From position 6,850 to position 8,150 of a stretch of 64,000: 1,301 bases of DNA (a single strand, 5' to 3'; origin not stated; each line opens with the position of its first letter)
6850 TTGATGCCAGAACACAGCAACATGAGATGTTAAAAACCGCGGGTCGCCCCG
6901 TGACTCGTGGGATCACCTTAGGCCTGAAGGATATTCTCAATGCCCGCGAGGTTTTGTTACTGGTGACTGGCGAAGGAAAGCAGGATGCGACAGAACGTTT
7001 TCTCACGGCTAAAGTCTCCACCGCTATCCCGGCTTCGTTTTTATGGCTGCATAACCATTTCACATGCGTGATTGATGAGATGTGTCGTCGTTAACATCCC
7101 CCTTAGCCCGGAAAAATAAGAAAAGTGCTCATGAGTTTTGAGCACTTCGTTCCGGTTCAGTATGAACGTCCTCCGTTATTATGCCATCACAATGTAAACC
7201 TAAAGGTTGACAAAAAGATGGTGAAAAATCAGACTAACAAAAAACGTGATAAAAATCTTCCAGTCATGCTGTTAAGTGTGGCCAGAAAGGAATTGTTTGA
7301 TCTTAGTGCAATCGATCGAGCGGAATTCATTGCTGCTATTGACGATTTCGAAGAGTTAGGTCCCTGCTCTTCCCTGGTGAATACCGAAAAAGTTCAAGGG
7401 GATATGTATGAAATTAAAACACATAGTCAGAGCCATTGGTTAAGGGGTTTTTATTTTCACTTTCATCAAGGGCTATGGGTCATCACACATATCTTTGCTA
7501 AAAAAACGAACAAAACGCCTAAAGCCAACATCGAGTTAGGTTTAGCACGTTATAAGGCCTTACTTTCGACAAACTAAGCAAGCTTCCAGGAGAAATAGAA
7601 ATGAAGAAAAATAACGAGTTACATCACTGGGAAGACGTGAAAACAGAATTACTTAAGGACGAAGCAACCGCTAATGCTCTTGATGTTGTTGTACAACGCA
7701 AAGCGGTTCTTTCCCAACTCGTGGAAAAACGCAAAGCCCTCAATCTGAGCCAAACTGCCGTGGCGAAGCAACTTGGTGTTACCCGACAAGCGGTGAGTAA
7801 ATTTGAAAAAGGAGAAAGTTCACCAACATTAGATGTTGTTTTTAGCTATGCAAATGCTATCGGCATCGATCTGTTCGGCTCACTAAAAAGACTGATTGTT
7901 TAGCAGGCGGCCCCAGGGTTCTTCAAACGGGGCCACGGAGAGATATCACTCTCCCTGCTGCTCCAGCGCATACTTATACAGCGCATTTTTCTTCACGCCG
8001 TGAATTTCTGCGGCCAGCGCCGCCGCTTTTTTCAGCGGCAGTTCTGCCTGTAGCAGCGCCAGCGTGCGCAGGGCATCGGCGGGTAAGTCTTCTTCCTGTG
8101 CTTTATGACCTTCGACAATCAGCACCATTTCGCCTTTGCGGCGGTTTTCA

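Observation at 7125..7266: Ambiguous start and atypical N-terminus of the toxin-like ORF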

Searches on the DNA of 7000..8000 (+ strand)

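Call 5: search_dna_similar(query=window:7000-8000:+, collection=ecoli_genomes, mode=near, max_rows=20)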
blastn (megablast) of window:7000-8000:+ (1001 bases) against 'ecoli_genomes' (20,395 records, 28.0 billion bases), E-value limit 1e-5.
Records with a match: 5392; places in all: 6874; records where one place covers at least 80% of the query: 12.
Genomes with a match: 5392 of 5426; with a place that covers at least 80% of the query: 12. Places per genome that has any: lowest 1, median 1, highest 4. On chromosomes: 6873 places; on plasmids: 1.
Best place of each record, by identity: >=99% 3738; 95-99% 1619; 90-95% 35.
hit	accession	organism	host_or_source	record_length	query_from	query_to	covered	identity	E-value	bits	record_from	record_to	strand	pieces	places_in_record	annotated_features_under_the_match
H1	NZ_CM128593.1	Escherichia coli strain 100416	Homo sapiens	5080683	1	1001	100%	100.0%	0e+0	1849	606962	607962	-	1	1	type II toxin-antitoxin system RelE/ParE family toxin | helix-turn-helix domain-containing protein | agaI: galactosamine-6-phosphate isomerase | rsmI: 16S rRNA (cytidine(1402)-2'-O)-methyltransferase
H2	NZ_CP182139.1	Escherichia coli strain CUWW06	wastewater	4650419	1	1001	100%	100.0%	0e+0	1849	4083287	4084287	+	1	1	type II toxin-antitoxin system RelE/ParE family toxin | helix-turn-helix domain-containing protein | agaI: galactosamine-6-phosphate isomerase | rsmI: 16S rRNA (cytidine(1402)-2'-O)-methyltransferase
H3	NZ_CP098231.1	Escherichia coli strain XJ34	bovine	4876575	1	1001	100%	99.9%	0e+0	1844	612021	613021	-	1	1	type II toxin-antitoxin system RelE/ParE family toxin | helix-turn-helix domain-containing protein | agaI: galactosamine-6-phosphate isomerase | rsmI: 16S rRNA (cytidine(1402)-2'-O)-methyltransferase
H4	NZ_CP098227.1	Escherichia coli strain XJ6-3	bovine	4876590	1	1001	100%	99.9%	0e+0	1844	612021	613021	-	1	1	type II toxin-antitoxin system RelE/ParE family toxin | helix-turn-helix domain-containing protein | agaI: galactosamine-6-phosphate isomerase | rsmI: 16S rRNA (cytidine(1402)-2'-O)-methyltransferase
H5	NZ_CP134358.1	Escherichia coli strain TUM13936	Homo sapiens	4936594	1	1001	100%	99.8%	0e+0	1838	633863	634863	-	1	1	type II toxin-antitoxin system RelE/ParE family toxin | helix-turn-helix domain-containing protein | agaI: galactosamine-6-phosphate isomerase | rsmI: 16S rRNA (cytidine(1402)-2'-O)-methyltransferase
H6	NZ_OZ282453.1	Escherichia coli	restricted access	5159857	1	1001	100%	99.6%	0e+0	1827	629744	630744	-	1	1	type II toxin-antitoxin system RelE/ParE family toxin | helix-turn-helix domain-containing protein | agaI: galactosamine-6-phosphate isomerase | rsmI: 16S rRNA (cytidine(1402)-2'-O)-methyltransferase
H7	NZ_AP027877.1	Escherichia coli strain 2018-05-2CC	Homo sapiens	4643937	1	1001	100%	99.5%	0e+0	1821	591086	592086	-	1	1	type II toxin-antitoxin system RelE/ParE family toxin | helix-turn-helix domain-containing protein | agaI: galactosamine-6-phosphate isomerase | rsmI: 16S rRNA (cytidine(1402)-2'-O)-methyltransferase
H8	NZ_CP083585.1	Escherichia coli strain ECNB21-M121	meat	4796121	1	1001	100%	98.8%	0e+0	1783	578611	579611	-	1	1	type II toxin-antitoxin system RelE/ParE family toxin | helix-turn-helix domain-containing protein | agaI: galactosamine-6-phosphate isomerase | rsmI: 16S rRNA (cytidine(1402)-2'-O)-methyltransferase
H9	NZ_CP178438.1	Escherichia coli strain JX21CE8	chicken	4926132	1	1001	100%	98.8%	0e+0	1783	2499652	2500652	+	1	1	type II toxin-antitoxin system RelE/ParE family toxin | helix-turn-helix domain-containing protein | agaI: galactosamine-6-phosphate isomerase | rsmI: 16S rRNA (cytidine(1402)-2'-O)-methyltransferase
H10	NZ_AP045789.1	Escherichia coli strain 23CRST027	Homo sapiens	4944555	1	1001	100%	98.8%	0e+0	1783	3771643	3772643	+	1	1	type II toxin-antitoxin system RelE/ParE family toxin | helix-turn-helix domain-containing protein | agaI: galactosamine-6-phosphate isomerase | rsmI: 16S rRNA (cytidine(1402)-2'-O)-methyltransferase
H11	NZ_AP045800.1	Escherichia coli strain 23CRST031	Homo sapiens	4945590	1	1001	100%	98.8%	0e+0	1783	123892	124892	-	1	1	type II toxin-antitoxin system RelE/ParE family toxin | helix-turn-helix domain-containing protein | agaI: galactosamine-6-phosphate isomerase | rsmI: 16S rRNA (cytidine(1402)-2'-O)-methyltransferase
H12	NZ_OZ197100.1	Escherichia coli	environment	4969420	1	1001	100%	97.9%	0e+0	1733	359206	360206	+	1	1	type II toxin-antitoxin system RelE/ParE family toxin | helix-turn-helix domain-containing protein | agaI: galactosamine-6-phosphate isomerase | rsmI: 16S rRNA (cytidine(1402)-2'-O)-methyltransferase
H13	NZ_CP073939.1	Escherichia coli strain MB53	Poultry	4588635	1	217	22%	93.5%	7e-85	324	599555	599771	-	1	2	agaI: galactosamine-6-phosphate isomerase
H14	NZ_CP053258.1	Escherichia coli strain GF4-3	Guinea fowl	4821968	1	217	22%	93.1%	3e-83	318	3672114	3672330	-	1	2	agaI: galactosamine-6-phosphate isomerase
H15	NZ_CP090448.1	Escherichia coli strain PT62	pigeon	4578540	1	217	22%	93.1%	3e-83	318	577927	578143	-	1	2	agaI: galactosamine-6-phosphate isomerase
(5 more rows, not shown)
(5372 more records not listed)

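Call 6: get_annotated_region(hit=H1, flank=1500)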
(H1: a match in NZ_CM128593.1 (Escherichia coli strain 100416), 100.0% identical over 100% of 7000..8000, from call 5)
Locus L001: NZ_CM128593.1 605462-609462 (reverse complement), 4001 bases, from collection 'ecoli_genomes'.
description: Escherichia coli strain 100416 chromosome, whole genome shotgun sequence
organism: Escherichia coli strain 100416 (NCBI taxid 562)
replicon: chromosome; assembly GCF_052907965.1
host: Homo sapiens; source: stool; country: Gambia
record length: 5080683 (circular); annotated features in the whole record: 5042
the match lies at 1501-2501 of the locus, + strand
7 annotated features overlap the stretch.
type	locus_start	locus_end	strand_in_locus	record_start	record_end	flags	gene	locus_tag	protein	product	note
CDS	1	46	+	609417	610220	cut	agaC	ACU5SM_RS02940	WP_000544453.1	PTS galactosamine transporter subunit IIC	-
CDS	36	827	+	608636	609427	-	agaD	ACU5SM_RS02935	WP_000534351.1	PTS galactosamine transporter subunit IID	-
CDS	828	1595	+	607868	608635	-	agaI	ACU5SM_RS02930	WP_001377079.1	galactosamine-6-phosphate isomerase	-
CDS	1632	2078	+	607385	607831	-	-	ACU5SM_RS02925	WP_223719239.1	type II toxin-antitoxin system RelE/ParE family toxin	-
CDS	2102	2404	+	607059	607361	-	-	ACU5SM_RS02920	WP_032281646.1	helix-turn-helix domain-containing protein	-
CDS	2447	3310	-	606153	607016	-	rsmI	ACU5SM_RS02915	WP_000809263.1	16S rRNA (cytidine(1402)-2'-O)-methyltransferase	-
CDS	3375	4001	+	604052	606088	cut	lpoA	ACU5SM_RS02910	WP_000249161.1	penicillin-binding protein activator LpoA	-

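Call 7: get_annotated_region(hit=H13, flank=3000)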
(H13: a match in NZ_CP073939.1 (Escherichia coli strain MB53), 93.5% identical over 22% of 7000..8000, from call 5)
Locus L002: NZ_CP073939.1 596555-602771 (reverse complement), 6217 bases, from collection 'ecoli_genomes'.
description: Escherichia coli strain MB53 chromosome, complete genome
organism: Escherichia coli strain MB53 (NCBI taxid 562)
replicon: chromosome; assembly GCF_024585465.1
host: Poultry; source: Cloacal sample; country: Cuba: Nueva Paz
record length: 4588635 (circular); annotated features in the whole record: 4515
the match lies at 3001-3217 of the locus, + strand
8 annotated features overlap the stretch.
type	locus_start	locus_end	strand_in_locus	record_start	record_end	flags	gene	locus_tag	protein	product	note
CDS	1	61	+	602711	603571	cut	kbaY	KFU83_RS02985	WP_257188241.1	tagatose-bisphosphate aldolase subunit KbaY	-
CDS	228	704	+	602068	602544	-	agaB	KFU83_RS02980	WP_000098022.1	PTS galactosamine transporter subunit IIB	-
CDS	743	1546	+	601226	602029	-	agaC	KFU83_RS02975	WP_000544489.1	PTS galactosamine transporter subunit IIC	-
CDS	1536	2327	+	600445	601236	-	agaD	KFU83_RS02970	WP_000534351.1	PTS galactosamine transporter subunit IID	-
CDS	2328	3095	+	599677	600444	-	agaI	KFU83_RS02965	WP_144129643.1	galactosamine-6-phosphate isomerase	-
CDS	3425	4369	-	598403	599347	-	-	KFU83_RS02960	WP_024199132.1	LysR family transcriptional regulator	-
CDS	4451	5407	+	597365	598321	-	-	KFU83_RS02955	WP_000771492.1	MBL fold metallo-hydrolase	-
CDS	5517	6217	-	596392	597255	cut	rsmI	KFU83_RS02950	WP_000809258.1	16S rRNA (cytidine(1402)-2'-O)-methyltransferase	-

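Call 8: get_annotated_region(hit=H12, flank=1500)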
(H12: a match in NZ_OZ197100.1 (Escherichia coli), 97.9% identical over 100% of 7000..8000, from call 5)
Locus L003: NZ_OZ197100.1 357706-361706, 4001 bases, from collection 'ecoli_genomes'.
description: Escherichia coli isolate 23S01245-7 chromosome 1, complete sequence
organism: Escherichia coli (NCBI taxid 562)
replicon: chromosome; assembly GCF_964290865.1
host: -; source: environment; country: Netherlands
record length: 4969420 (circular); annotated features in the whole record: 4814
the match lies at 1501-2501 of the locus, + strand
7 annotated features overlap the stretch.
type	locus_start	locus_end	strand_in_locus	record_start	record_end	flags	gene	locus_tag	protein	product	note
CDS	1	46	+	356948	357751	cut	agaC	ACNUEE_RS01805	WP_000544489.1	PTS galactosamine transporter subunit IIC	-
CDS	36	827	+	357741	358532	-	agaD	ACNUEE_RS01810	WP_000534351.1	PTS galactosamine transporter subunit IID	-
CDS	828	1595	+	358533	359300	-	agaI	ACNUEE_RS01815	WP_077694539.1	galactosamine-6-phosphate isomerase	-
CDS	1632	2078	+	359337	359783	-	-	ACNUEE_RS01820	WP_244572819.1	type II toxin-antitoxin system RelE/ParE family toxin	-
CDS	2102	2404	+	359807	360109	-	-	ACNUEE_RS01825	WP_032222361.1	helix-turn-helix domain-containing protein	-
CDS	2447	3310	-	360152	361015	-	rsmI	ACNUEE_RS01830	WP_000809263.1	16S rRNA (cytidine(1402)-2'-O)-methyltransferase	-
CDS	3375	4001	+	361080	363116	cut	lpoA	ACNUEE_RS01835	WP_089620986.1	penicillin-binding protein activator LpoA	-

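Call 10: search_dna_similar(query=window:7095-7216:+, collection=ecoli_genomes, mode=near, max_rows=40, rows=spread)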
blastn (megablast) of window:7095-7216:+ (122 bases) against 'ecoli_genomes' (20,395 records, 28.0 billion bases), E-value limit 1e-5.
Records with a match: 45; places in all: 45; records where one place covers at least 80% of the query: 45.
Genomes with a match: 45 of 5426; with a place that covers at least 80% of the query: 45. Places per genome that has any: lowest 1, median 1, highest 1. On chromosomes: 45 places; on plasmids: 0.
Best place of each record, by identity: >=99% 7; 95-99% 4; 90-95% 34.
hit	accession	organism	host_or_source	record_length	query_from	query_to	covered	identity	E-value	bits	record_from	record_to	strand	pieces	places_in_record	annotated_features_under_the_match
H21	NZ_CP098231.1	Escherichia coli strain XJ34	bovine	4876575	1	122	100%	100.0%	2e-56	226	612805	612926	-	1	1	type II toxin-antitoxin system RelE/ParE family toxin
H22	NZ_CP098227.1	Escherichia coli strain XJ6-3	bovine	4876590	1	122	100%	100.0%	2e-56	226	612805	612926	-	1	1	type II toxin-antitoxin system RelE/ParE family toxin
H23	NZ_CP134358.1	Escherichia coli strain TUM13936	Homo sapiens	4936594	1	122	100%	100.0%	2e-56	226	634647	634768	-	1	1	type II toxin-antitoxin system RelE/ParE family toxin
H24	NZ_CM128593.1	Escherichia coli strain 100416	Homo sapiens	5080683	1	122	100%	100.0%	2e-56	226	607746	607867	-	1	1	type II toxin-antitoxin system RelE/ParE family toxin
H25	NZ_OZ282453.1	Escherichia coli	restricted access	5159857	1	122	100%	100.0%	2e-56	226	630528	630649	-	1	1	type II toxin-antitoxin system RelE/ParE family toxin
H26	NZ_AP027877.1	Escherichia coli strain 2018-05-2CC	Homo sapiens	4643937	1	122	100%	99.2%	8e-55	220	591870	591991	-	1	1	type II toxin-antitoxin system RelE/ParE family toxin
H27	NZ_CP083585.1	Escherichia coli strain ECNB21-M121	meat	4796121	1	122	100%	98.4%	4e-53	215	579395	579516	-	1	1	type II toxin-antitoxin system RelE/ParE family toxin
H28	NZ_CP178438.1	Escherichia coli strain JX21CE8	chicken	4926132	1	122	100%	98.4%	4e-53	215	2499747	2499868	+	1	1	type II toxin-antitoxin system RelE/ParE family toxin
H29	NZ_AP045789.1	Escherichia coli strain 23CRST027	Homo sapiens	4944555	1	122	100%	98.4%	4e-53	215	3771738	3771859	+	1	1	type II toxin-antitoxin system RelE/ParE family toxin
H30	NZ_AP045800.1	Escherichia coli strain 23CRST031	Homo sapiens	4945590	1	122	100%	98.4%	4e-53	215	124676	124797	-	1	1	type II toxin-antitoxin system RelE/ParE family toxin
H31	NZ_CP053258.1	Escherichia coli strain GF4-3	Guinea fowl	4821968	1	122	100%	91.8%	9e-40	171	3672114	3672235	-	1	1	none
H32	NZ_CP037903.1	Escherichia coli strain LHM10-1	pig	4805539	1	122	100%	91.8%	9e-40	171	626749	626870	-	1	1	none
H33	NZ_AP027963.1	Escherichia coli strain VE-T9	-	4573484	1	122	100%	91.8%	9e-40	171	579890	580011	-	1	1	none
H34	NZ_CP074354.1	Escherichia coli strain XJ5.2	bovine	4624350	1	122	100%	91.8%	9e-40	171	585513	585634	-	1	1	none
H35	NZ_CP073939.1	Escherichia coli strain MB53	Poultry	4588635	1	122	100%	91.8%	9e-40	171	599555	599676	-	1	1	none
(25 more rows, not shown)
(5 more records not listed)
